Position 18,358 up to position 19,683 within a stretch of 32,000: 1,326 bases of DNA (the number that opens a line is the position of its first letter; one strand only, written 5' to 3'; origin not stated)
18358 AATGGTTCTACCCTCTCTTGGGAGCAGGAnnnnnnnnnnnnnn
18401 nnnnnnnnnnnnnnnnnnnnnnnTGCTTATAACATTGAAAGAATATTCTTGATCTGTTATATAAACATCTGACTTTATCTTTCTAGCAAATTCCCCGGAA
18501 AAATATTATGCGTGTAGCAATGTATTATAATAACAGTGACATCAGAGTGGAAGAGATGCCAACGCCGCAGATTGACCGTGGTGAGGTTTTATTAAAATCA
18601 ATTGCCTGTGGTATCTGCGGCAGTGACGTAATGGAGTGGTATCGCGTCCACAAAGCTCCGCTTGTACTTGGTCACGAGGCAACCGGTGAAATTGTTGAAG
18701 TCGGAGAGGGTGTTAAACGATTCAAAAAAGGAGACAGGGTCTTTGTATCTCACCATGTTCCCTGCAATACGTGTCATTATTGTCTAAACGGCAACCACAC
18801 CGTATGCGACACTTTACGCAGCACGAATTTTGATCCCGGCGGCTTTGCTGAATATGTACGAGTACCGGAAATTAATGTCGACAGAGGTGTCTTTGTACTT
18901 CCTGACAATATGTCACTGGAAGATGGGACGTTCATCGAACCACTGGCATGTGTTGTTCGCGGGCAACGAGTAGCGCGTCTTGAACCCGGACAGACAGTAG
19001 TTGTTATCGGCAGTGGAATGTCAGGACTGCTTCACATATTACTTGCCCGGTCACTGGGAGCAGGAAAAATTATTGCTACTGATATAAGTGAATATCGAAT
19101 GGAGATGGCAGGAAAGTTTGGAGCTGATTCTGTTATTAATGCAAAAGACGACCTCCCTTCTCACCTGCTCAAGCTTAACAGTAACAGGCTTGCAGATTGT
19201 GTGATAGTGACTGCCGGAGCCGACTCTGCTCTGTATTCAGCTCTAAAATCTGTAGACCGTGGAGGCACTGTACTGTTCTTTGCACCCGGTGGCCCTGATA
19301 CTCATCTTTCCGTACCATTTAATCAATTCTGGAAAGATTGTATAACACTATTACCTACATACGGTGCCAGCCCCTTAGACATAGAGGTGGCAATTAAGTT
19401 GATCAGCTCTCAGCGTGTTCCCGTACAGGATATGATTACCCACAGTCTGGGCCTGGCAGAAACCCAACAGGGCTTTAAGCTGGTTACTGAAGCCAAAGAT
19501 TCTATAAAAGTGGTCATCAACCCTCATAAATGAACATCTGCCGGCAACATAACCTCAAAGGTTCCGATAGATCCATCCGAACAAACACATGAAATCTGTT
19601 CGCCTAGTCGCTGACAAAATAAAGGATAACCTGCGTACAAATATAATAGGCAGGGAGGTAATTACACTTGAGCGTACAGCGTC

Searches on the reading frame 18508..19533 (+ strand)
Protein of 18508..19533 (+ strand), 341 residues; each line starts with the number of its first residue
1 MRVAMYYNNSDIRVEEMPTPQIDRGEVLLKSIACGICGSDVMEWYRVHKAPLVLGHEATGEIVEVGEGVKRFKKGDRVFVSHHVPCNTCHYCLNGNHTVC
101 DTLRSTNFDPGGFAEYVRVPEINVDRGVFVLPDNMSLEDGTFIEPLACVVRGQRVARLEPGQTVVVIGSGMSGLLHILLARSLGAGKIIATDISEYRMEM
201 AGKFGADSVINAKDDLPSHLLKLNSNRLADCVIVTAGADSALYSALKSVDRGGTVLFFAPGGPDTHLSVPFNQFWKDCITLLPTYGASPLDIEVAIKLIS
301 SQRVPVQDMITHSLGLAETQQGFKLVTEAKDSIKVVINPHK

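Call 10: search_protein_families(library=ncbifam, max_evalue=0.001, proteins=[window:18508-19533:+])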
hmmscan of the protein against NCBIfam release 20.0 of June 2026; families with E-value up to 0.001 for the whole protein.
window:18508-19533:+ (341 aa): 23 families
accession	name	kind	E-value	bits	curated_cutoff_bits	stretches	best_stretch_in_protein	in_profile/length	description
NF003808.0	PRK05396.1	equivalog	2e-54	184.8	380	1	10-338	11-339/341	L-threonine 3-dehydrogenase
NF041097.1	keto_inos_dh_IolM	equivalog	1.8e-53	181.6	450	1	5-337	33-388/389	scyllo-inosose 3-dehydrogenase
TIGR00692.1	tdh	equivalog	1.5e-52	178.7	458.35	1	11-337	10-338/340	L-threonine 3-dehydrogenase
NF010344.0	PRK13771.1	subfamily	1.9e-43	148.7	349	1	8-339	9-333/334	putative alcohol dehydrogenase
NF007642.0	PRK10309.1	equivalog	1.9e-40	139.1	550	1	5-247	5-248/347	galactitol-1-phosphate 5-dehydrogenase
TIGR03366.1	HpnZ_proposed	hypoth_equivalog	2e-38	132.4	328.1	1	20-318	1-314/315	putative phosphonate catabolism associated alcohol dehydrogenase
NF041172.1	AcrlCoa_red_Thmprot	equivalog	3.4e-37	128.1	500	1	8-338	9-333/334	acryloyl-CoA reductase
NF006940.0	PRK09422.1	equivalog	3e-35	121.8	344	1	1-303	1-302/338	alcohol dehydrogenase AdhP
TIGR03989.1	Rxyl_3153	subfamily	4.3e-35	121.7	440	2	7-102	9-107/370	NDMA-dependent alcohol dehydrogenase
NF007375.0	PRK09880.1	equivalog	1.4e-31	109.5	469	1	11-337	15-341/344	L-idonate 5-dehydrogenase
NF007489.0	PRK10083.1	equivalog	1.7e-31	109.5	376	1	10-337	10-335/339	Zn-dependent oxidoreductase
TIGR02818.1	adh_III_F_hyde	equivalog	1.3e-30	106.7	543.95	2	6-107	8-112/368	S-(hydroxymethyl)glutathione dehydrogenase/class III alcohol dehydrogenase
TIGR03451.1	mycoS_dep_FDH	equivalog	5.1e-30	104.5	512.9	2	156-330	172-350/358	S-(hydroxymethyl)mycothiol dehydrogenase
TIGR03201.1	dearomat_had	equivalog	3.6e-28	98.7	338.65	1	12-216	11-221/349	6-hydroxycyclohex-1-ene-1-carbonyl-CoA dehydrogenase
NF047908.1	AldhRedAhr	equivalog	4e-26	91.7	470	1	11-255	15-256/335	NADPH-dependent aldehyde reductase Ahr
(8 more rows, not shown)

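Call 67: find_encoding_contigs(protein=window:18508-19533:+, flank=10000, max_places=5)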
Protein window:18508-19533:+ (341 aa): no gene with exactly this product is on record in the collection.
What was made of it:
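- Tried and rejected: An exact look-up of the right-flank ADH protein found no record (call 67).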

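Call 68: find_related_loci(query=window:18508-19533:+, collection=metagenome_contigs, flank=6000)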
Query window:18508-19533:+ (341 aa) in metagenome_contigs; peptide patterns used: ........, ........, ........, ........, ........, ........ (x = any residue, [..] = any of these).
600 stretches matched a pattern (row limit reached: there are more); 553 encode a relative of the query (tblastn E <= 1e-3); the best 80 are kept; 80 distinct loci.
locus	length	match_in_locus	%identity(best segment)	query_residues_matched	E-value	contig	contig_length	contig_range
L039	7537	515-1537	91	1-341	0e+0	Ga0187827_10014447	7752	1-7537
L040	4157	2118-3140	90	1-341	0e+0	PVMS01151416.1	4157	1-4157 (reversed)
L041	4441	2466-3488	91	1-341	0e+0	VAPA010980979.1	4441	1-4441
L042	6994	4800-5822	89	1-341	0e+0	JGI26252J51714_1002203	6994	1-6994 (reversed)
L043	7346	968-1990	89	1-341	0e+0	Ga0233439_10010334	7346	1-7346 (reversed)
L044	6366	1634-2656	89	1-341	0e+0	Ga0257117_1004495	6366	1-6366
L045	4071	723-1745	89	1-341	0e+0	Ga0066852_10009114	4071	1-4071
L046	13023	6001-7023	89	1-341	0e+0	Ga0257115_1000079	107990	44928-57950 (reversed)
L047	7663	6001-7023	87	1-341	0e+0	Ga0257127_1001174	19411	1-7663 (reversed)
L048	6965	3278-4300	86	1-341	0e+0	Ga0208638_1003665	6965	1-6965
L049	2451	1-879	89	49-341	0e+0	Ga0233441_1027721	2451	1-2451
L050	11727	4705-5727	70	1-341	7e-171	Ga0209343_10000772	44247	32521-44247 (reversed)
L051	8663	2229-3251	70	1-341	4e-168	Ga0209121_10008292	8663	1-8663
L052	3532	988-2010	70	1-341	8e-172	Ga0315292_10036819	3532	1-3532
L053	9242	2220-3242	69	1-341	2e-163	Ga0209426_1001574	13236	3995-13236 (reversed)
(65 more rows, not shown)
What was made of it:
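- Tried and rejected: A metagenome scan with the same protein replaced it (call 68).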
